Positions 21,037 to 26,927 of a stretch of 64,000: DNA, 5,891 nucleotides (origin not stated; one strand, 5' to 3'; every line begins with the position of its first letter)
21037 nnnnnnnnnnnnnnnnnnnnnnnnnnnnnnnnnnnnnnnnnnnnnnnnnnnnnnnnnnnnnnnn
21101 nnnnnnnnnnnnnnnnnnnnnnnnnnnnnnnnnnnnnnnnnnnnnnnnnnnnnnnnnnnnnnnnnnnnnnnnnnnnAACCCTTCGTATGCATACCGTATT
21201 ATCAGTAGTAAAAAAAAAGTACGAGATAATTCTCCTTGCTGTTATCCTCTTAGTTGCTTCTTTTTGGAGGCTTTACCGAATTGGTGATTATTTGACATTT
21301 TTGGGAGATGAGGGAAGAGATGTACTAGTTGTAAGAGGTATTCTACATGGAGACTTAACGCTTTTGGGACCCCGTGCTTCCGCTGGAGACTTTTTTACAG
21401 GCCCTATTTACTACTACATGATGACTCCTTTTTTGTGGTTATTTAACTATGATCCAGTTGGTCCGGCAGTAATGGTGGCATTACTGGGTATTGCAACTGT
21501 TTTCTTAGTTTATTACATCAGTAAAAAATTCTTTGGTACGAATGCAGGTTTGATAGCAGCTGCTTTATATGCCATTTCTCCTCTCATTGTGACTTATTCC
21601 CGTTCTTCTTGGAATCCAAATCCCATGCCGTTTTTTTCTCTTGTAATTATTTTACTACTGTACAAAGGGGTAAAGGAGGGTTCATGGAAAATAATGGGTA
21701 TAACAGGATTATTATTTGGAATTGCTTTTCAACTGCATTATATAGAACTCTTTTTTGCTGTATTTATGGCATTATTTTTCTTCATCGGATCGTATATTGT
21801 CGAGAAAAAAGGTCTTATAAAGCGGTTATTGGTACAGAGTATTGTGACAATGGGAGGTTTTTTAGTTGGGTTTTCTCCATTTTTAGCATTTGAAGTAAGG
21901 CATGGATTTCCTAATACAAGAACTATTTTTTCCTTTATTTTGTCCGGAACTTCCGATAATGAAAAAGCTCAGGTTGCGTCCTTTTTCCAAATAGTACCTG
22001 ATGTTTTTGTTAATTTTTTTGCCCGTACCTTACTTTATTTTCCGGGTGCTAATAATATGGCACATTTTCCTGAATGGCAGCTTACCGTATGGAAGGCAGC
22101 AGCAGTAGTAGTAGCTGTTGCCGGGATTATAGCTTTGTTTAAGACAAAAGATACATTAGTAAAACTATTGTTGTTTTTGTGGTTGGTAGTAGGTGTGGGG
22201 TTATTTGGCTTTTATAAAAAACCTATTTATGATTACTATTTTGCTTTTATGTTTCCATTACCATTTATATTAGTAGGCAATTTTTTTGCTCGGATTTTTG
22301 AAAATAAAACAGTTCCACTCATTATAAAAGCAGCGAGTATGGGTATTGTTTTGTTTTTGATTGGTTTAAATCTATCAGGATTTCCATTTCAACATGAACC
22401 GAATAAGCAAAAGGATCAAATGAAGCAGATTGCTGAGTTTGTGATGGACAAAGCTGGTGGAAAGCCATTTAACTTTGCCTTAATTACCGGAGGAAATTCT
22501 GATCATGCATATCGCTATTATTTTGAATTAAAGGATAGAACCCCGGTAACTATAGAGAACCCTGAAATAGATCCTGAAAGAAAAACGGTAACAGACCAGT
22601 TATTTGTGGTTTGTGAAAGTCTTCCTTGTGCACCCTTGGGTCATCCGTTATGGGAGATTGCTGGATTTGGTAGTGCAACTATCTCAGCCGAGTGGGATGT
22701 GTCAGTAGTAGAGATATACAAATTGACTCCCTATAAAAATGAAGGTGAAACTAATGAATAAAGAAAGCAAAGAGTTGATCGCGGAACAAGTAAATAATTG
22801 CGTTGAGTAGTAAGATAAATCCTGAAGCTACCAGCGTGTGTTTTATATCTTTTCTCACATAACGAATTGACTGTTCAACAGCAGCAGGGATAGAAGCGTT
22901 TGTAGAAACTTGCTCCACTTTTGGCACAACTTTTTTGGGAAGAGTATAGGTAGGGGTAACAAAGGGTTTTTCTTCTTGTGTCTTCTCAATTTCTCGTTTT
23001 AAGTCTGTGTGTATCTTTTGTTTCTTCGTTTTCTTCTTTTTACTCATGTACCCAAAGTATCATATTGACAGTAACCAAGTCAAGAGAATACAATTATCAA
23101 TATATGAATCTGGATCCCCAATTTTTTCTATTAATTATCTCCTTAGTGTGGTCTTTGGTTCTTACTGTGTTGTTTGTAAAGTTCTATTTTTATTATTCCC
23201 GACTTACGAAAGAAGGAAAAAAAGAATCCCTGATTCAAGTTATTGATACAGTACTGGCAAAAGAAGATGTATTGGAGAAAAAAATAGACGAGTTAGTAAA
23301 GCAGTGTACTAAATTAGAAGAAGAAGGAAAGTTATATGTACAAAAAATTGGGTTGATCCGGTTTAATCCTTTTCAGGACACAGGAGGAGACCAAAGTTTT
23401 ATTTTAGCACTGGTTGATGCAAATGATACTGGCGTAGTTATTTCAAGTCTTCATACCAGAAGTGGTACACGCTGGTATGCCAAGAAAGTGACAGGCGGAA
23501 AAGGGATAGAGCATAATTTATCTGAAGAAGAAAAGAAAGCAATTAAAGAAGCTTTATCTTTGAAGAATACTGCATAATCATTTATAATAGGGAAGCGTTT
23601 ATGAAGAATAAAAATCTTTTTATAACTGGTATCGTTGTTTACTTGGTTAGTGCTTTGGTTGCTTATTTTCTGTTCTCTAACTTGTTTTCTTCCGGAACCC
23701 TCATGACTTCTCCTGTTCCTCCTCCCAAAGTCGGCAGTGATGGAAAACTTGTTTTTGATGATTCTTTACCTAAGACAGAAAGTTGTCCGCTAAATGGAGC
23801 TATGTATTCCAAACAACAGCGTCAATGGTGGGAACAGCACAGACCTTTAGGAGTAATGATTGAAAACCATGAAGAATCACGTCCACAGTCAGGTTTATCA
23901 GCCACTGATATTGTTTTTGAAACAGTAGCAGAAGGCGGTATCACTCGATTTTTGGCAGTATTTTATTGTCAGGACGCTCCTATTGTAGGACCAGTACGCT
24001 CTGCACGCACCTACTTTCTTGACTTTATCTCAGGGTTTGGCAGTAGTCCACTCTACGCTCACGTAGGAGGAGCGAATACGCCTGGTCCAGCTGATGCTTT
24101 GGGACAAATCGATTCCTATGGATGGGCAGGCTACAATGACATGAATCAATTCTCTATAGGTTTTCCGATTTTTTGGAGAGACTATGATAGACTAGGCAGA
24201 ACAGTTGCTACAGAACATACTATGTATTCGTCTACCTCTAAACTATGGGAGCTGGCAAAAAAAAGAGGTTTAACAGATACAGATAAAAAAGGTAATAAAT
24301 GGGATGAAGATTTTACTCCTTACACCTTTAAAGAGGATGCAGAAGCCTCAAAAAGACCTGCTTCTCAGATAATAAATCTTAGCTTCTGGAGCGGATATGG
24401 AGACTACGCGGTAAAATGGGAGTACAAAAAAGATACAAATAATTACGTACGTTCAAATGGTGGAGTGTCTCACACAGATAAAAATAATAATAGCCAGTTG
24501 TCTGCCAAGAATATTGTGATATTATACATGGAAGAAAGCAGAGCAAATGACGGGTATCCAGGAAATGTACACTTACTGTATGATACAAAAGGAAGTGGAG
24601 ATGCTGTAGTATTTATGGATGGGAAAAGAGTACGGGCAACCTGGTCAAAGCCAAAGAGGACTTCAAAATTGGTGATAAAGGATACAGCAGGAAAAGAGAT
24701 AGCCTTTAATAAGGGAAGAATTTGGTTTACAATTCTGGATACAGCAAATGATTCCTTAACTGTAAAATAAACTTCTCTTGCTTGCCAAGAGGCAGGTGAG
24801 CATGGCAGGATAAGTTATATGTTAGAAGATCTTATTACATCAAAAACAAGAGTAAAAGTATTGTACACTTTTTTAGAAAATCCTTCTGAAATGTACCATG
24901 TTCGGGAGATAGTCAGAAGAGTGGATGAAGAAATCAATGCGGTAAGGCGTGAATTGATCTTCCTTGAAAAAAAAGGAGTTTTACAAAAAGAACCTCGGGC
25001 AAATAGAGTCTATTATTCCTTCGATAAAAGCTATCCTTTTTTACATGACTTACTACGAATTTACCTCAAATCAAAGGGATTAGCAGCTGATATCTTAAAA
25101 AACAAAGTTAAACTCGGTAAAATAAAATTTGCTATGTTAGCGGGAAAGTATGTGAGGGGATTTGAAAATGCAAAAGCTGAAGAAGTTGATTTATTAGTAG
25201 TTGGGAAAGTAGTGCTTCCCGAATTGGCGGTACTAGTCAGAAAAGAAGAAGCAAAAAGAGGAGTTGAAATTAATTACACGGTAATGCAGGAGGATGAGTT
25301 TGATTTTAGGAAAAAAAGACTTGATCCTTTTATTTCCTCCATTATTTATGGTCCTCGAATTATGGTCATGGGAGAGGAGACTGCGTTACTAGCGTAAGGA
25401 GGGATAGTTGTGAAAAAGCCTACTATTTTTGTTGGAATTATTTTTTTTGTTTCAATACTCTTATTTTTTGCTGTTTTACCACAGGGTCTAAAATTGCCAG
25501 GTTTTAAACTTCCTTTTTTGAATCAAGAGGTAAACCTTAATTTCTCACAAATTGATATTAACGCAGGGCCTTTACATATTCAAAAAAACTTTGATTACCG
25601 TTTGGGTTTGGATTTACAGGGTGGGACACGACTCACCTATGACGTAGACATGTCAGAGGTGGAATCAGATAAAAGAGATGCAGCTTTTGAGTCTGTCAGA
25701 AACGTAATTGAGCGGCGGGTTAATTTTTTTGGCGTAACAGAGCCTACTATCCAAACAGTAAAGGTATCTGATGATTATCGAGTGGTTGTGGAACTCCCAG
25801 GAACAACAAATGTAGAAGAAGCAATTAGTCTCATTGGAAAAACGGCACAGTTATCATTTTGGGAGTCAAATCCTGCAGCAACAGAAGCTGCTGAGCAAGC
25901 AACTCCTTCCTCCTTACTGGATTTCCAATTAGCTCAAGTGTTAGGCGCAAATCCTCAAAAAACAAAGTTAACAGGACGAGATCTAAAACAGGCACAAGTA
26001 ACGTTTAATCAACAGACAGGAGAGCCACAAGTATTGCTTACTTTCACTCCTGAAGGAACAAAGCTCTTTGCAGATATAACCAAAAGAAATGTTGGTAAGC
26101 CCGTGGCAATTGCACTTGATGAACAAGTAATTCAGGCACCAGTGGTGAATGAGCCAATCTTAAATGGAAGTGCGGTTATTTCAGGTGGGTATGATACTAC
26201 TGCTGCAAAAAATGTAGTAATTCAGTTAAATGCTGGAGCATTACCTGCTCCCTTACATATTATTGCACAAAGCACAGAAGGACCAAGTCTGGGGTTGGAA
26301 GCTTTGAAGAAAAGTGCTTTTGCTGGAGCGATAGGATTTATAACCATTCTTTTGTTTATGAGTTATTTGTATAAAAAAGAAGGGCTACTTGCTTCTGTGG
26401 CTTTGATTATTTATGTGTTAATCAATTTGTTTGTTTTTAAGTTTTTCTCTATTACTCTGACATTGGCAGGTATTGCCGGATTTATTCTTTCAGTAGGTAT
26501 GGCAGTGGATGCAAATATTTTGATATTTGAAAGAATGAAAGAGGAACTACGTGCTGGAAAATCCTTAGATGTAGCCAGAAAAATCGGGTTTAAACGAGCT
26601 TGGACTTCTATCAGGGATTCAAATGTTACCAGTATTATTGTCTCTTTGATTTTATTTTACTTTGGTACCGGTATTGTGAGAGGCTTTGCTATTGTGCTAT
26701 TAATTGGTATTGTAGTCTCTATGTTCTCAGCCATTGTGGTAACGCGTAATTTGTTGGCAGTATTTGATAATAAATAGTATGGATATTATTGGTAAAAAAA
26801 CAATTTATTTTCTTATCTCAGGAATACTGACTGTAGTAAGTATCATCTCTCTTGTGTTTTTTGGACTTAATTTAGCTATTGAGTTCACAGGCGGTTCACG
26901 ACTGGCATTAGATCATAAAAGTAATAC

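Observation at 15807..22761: Arn-like, lipid-carrier-dependent pentose glycosylation module (ugd, UDP-xylose synthase, GT2-GtrA fusion, GT-C) in a likely monoderm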

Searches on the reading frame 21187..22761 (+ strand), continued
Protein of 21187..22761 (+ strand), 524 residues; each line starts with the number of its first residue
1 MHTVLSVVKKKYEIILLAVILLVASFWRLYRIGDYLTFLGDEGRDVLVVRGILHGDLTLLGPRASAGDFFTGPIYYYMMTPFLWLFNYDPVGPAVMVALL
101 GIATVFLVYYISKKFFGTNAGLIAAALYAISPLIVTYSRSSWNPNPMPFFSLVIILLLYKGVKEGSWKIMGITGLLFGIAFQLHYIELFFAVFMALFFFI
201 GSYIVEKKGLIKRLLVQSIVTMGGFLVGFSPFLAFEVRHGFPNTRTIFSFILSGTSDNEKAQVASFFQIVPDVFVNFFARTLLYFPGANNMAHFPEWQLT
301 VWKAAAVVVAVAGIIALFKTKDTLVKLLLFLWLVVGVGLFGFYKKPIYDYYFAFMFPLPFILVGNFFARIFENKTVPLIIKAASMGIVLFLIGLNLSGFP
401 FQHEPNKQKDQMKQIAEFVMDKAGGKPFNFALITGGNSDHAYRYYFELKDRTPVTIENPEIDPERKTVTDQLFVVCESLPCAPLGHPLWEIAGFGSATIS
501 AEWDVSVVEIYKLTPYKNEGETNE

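Call 41: search_protein_families(library=pfam, proteins=[L054:32-1207:+, L054:1197-2258:+, L054:11503-12450:+, L054:12434-13234:+, L054:13209-14642:+, L054:14647-15855:+, L054:15836-17320:+], max_evalue=0.00001)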
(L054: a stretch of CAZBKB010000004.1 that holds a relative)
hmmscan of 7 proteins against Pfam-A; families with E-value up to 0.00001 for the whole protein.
L054:32-1207:+ (391 aa): 1 family
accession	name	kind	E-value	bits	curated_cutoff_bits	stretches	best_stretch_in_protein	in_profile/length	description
PF00932.25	LTD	-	7.4e-11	42.8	34.3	1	219-328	6-104/109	Lamin Tail Domain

L054:1197-2258:+ (353 aa): 1 family
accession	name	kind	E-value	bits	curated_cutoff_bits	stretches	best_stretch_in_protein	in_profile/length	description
PF00353.25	HemolysinCabind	-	5e-17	62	23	1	261-295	2-36/36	RTX calcium-binding nonapeptide repeat (4 copies)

L054:11503-12450:+ (315 aa): 2 families
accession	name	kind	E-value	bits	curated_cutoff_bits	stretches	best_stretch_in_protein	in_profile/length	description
PF02729.26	OTCace_N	-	1.3e-45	155.6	29.9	1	5-142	2-146/148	Aspartate/ornithine carbamoyltransferase, carbamoyl-P binding domain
PF00185.30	OTCace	-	1.1e-33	117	29.4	1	157-310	3-157/157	Aspartate/ornithine carbamoyltransferase, Asp/Orn binding domain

L054:12434-13234:+ (266 aa): 3 families
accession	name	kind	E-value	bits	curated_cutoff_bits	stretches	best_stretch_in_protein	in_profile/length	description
PF00535.33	Glycos_transf_2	-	4.8e-29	101.9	23.3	1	23-159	1-132/168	Glycosyl transferase family 2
PF13641.12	Glyco_tranf_2_3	-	1.1e-09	39.1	27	1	20-226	1-202/230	Glycosyltransferase like family 2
PF10111.15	Glyco_tranf_2_2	-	1.2e-07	31.9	27.3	1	23-124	1-102/276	Glycosyltransferase like family 2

L054:13209-14642:+ (477 aa): 0 families

L054:14647-15855:+ (402 aa): 0 families

L054:15836-17320:+ (494 aa): 0 families

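Call 53: search_protein_families(library=ncbifam, proteins=[L064:9270-9986:+, L054:8754-9944:+], max_evalue=0.000001)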
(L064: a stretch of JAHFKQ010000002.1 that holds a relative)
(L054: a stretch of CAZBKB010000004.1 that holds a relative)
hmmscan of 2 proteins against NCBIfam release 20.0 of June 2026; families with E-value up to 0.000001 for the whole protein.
L064:9270-9986:+ (238 aa): 17 families
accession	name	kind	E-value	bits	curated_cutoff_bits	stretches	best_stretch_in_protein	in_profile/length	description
TIGR03937.1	PgaC_IcaA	equivalog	5.9e-21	74.9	422.3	1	5-110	42-144/407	poly-beta-1,6-N-acetyl-D-glucosamine synthase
NF007986.1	PRK10714.1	equivalog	3.4e-18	65.7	529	1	5-222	3-215/316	undecaprenyl-phosphate 4-deoxy-4-formamido-L-arabinose transferase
NF047683.1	TeichurnBiosyTuaG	equivalog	2.8e-17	63.2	400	1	3-119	1-114/252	teichuronic acid biosynthesis protein TuaG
NF041391.1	DPhHxTase_Halo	equivalog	2.1e-16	59.6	375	1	16-215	3-190/213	dolichyl-phosphate hexose transferase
TIGR04182.1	glyco_TIGR04182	equivalog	2.1e-15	56.9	325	1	10-216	2-199/293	S-layer glycoprotein N-glycosyltransferase AglJ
NF047588.1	GlcsyltransPgfSStrep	equivalog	2.3e-15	56.6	500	1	9-178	2-171/308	glycosyltransferase PgfS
NF058614.1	PPMAGASynPpgS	equivalog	2.6e-14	53.2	370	1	12-215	4-208/226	polyprenyl-phospho-N-acetylgalactosaminyl synthase PpgS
NF010496.0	PRK13915.1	equivalog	9.2e-13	47.9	262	1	4-101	27-126/307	glucosyl-3-phosphoglycerate synthase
NF007482.0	PRK10073.1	equivalog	2.8e-12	46.3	423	1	4-117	2-111/334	glycosyltransferase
NF041875.1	EPS_EpsD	equivalog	6.7e-10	38.9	370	1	10-127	1-115/325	exopolysaccharide biosynthesis glycosyltransferase EpsD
NF050050.1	ProtGlycPglI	equivalog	1.8e-09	37.4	500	1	8-128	2-119/306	GalNAc(5)-diNAcBac-PP-undecaprenol beta-1,3-glucosyltransferase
TIGR04283.1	glyco_like_mftF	equivalog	1.9e-09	37.4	182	1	10-113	1-97/221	TIGR04283 family arsenosugar biosynthesis glycosyltransferase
TIGR03111.1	glyc2_xrt_Gpos1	hypoth_equivalog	5.8e-09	35.2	363.95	1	6-142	47-182/439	TIGR03111 family XrtG-associated glycosyltransferase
NF038302.1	EPS_HpsE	equivalog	1e-08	34.6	300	1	9-103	2-98/307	hormogonium polysaccharide biosynthesis glycosyltransferase HpsE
TIGR03965.1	mycofact_glyco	equivalog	1.9e-08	33.7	280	1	7-102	73-165/467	mycofactocin biosynthesis glycosyltransferase MftF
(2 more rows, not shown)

L054:8754-9944:+ (396 aa): 8 families
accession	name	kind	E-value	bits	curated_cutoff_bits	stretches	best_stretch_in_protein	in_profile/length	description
NF047588.1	GlcsyltransPgfSStrep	equivalog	8.5e-18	64.6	500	1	1-142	1-139/308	glycosyltransferase PgfS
TIGR04182.1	glyco_TIGR04182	equivalog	4.4e-13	49.3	325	1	4-258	3-237/293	S-layer glycoprotein N-glycosyltransferase AglJ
NF041391.1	DPhHxTase_Halo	equivalog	2.9e-11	42.7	375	1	9-215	3-187/213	dolichyl-phosphate hexose transferase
NF058614.1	PPMAGASynPpgS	equivalog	1.8e-10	40.6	370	1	6-177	5-167/226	polyprenyl-phospho-N-acetylgalactosaminyl synthase PpgS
TIGR03937.1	PgaC_IcaA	equivalog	3e-09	36.3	422.3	1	5-118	49-155/407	poly-beta-1,6-N-acetyl-D-glucosamine synthase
NF050050.1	ProtGlycPglI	equivalog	5.4e-09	35.8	500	1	3-132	4-127/306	GalNAc(5)-diNAcBac-PP-undecaprenol beta-1,3-glucosyltransferase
NF007986.1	PRK10714.1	equivalog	7.6e-08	31.7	529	1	4-221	9-210/316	undecaprenyl-phosphate 4-deoxy-4-formamido-L-arabinose transferase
NF038302.1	EPS_HpsE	equivalog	7.8e-08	31.6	300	1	2-99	2-97/307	hormogonium polysaccharide biosynthesis glycosyltransferase HpsE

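Call 54: search_solved_structures(query=A1, max_evalue=10, show_alignments=3)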
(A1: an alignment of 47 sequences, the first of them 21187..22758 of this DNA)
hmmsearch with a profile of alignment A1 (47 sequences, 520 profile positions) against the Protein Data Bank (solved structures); distinct sequences matched with E-value up to 10: 0.

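Call 65: fold_search(model_id=the predicted structure, library=pdb)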
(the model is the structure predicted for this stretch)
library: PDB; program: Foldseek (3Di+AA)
matches with E <= 10: 320; with E <= 0.001: 30
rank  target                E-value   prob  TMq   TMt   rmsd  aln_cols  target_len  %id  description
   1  5f15                  2.2e-08  1.00  0.62  0.60   9.8       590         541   14  Crystal Structure of ArnT from Cupriavidus metallidurans bound to Undecaprenyl phosphate (released 2016-02-17)
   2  5ezm                  1.9e-07  1.00  0.61  0.60   9.0       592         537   13  Crystal Structure of ArnT from Cupriavidus metallidurans in the apo state (released 2016-02-17)
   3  7e9s_A                2.2e-07  1.00  0.49  0.32  13.8       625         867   15  Archaeal oligosaccharyltransferase AglB from Archaeoglobus fulgidus in complex with an inhibitory peptide and a dolich (released 2021-09-08)
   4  9n9j_I                2.4e-07  1.00  0.52  0.41  13.7       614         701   11  Structure of a GRP94 folding intermediate engaged with a CCDC134- and FKBP11-bound secretory translocon (released 2025-11-19)
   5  8b6l_I                5.3e-07  1.00  0.51  0.40  15.2       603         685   12  Subtomogram average of the human Sec61-TRAP-OSTA-translocon (released 2022-12-07)
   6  6ezn_F                7.7e-07  1.00  0.61  0.51  12.2       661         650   13  Cryo-EM structure of the yeast oligosaccharyltransferase (OST) complex (released 2018-01-17)
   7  7oci_F                7.7e-07  1.00  0.58  0.49  11.4       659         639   14  Cryo-EM structure of yeast Ost6p containing oligosaccharyltransferase complex (released 2022-02-16)
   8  9s6t_A                8.7e-07  1.00  0.60  0.65   6.9       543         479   11  Ternary cryo-EM structure of chicken ALG12 with Dol25-PP-GlcNAc2Man7, Dol25-P-Man, and Fab (released 2026-03-18)
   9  8pn9_A                8.7e-07  1.00  0.59  0.49  11.6       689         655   10  Structure of human oligosaccharyltransferase OST-A complex bound to NGI-1 (released 2024-05-08)
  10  3wak                  1.1e-06  1.00  0.48  0.31  13.7       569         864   15  Crystal structure of the Archaeoglobus fulgidus oligosaccharyltransferase (O29867_ARCFU) in the apo form (released 2013-10-30)
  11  6c26_A                1.2e-06  1.00  0.59  0.49  12.4       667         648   13  The Cryo-EM structure of a eukaryotic oligosaccharyl transferase complex (released 2018-01-31)
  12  3waj                  1.3e-06  1.00  0.47  0.33  14.0       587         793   15  Crystal structure of the Archaeoglobus fulgidus oligosaccharyltransferase (O29867_ARCFU) complex with Zn and sulfate (released 2013-10-30)
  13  8age_A                1.4e-06  1.00  0.57  0.47  10.9       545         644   14  Structure of yeast oligosaccharylransferase complex with acceptor peptide bound (released 2022-12-07)
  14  8agc_A                1.5e-06  1.00  0.58  0.45  13.2       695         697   13  Structure of yeast oligosaccharylransferase complex with lipid-linked oligosaccharide and non-acceptor peptide bound (released 2022-12-07)
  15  5gmy_A                3.1e-06  1.00  0.53  0.35  13.6       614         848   14  Crystal structure of the Archaeoglobus fulgidus oligosaccharyltransferase (O29867_ARCFU) tethered with an acceptor pep (released 2017-02-01)
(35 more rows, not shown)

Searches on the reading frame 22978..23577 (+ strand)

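Call 3: search_protein_families(library=pfam, proteins=[window:22978-23577:+])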
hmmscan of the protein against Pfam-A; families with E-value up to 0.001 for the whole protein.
window:22978-23577:+ (199 aa): 1 family
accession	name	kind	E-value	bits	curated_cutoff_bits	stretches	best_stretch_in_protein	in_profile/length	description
PF14584.11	DUF4446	-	2.8e-34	118.7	27.4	1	50-192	8-149/150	Protein of unknown function (DUF4446)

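Call 4: search_protein_families(library=ncbifam, proteins=[window:22978-23577:+])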
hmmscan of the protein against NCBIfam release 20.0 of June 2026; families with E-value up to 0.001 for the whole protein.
window:22978-23577:+ (199 aa): 0 families

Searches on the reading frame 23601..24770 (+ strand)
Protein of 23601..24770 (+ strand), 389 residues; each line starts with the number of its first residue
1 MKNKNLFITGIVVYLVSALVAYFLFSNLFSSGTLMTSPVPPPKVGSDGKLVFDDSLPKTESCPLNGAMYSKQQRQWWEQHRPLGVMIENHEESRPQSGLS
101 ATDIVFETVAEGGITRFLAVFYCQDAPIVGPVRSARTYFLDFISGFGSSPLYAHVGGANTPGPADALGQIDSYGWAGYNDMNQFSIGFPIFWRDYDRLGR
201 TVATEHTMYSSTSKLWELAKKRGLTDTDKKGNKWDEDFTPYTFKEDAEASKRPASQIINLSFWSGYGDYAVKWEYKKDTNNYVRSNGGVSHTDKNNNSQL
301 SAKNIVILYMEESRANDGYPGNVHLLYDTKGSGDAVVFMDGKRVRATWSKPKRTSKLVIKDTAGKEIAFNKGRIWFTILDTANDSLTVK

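Call 3: search_protein_families(library=pfam, proteins=[window:23601-24770:+])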
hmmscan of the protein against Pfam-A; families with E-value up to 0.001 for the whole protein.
window:23601-24770:+ (389 aa): 2 families
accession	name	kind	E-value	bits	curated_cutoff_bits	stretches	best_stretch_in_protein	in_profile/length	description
PF11258.13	DUF3048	-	3.9e-34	118.4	25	1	78-224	12-147/148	Protein of unknown function (DUF3048) N-terminal domain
PF17479.7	DUF3048_C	-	1.6e-26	93.3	25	1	268-375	7-113/114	Protein of unknown function (DUF3048) C-terminal domain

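Call 4: search_protein_families(library=ncbifam, proteins=[window:23601-24770:+])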
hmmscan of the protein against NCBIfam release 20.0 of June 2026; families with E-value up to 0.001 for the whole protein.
window:23601-24770:+ (389 aa): 0 families

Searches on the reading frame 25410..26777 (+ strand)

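Call 9: search_protein_families(library=pfam, proteins=[window:25410-26777:+], max_evalue=0.00001)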
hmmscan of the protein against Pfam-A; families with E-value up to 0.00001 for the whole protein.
window:25410-26777:+ (455 aa): 3 families
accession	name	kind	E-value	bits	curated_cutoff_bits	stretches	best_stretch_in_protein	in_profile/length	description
PF22599.2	SecDF_P1_head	-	9.4e-31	106.5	27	1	184-280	18-114/114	SecDF, P1 head subdomain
PF21760.3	SecD_1st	-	9.8e-18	63.8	27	1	95-153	3-58/60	Protein translocase subunit SecDF, P1 domain, N-terminal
PF02355.23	SecD_SecF_C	-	1.8e-15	57.3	20.5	1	284-453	15-187/189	Protein export membrane protein SecD/SecF, C-terminal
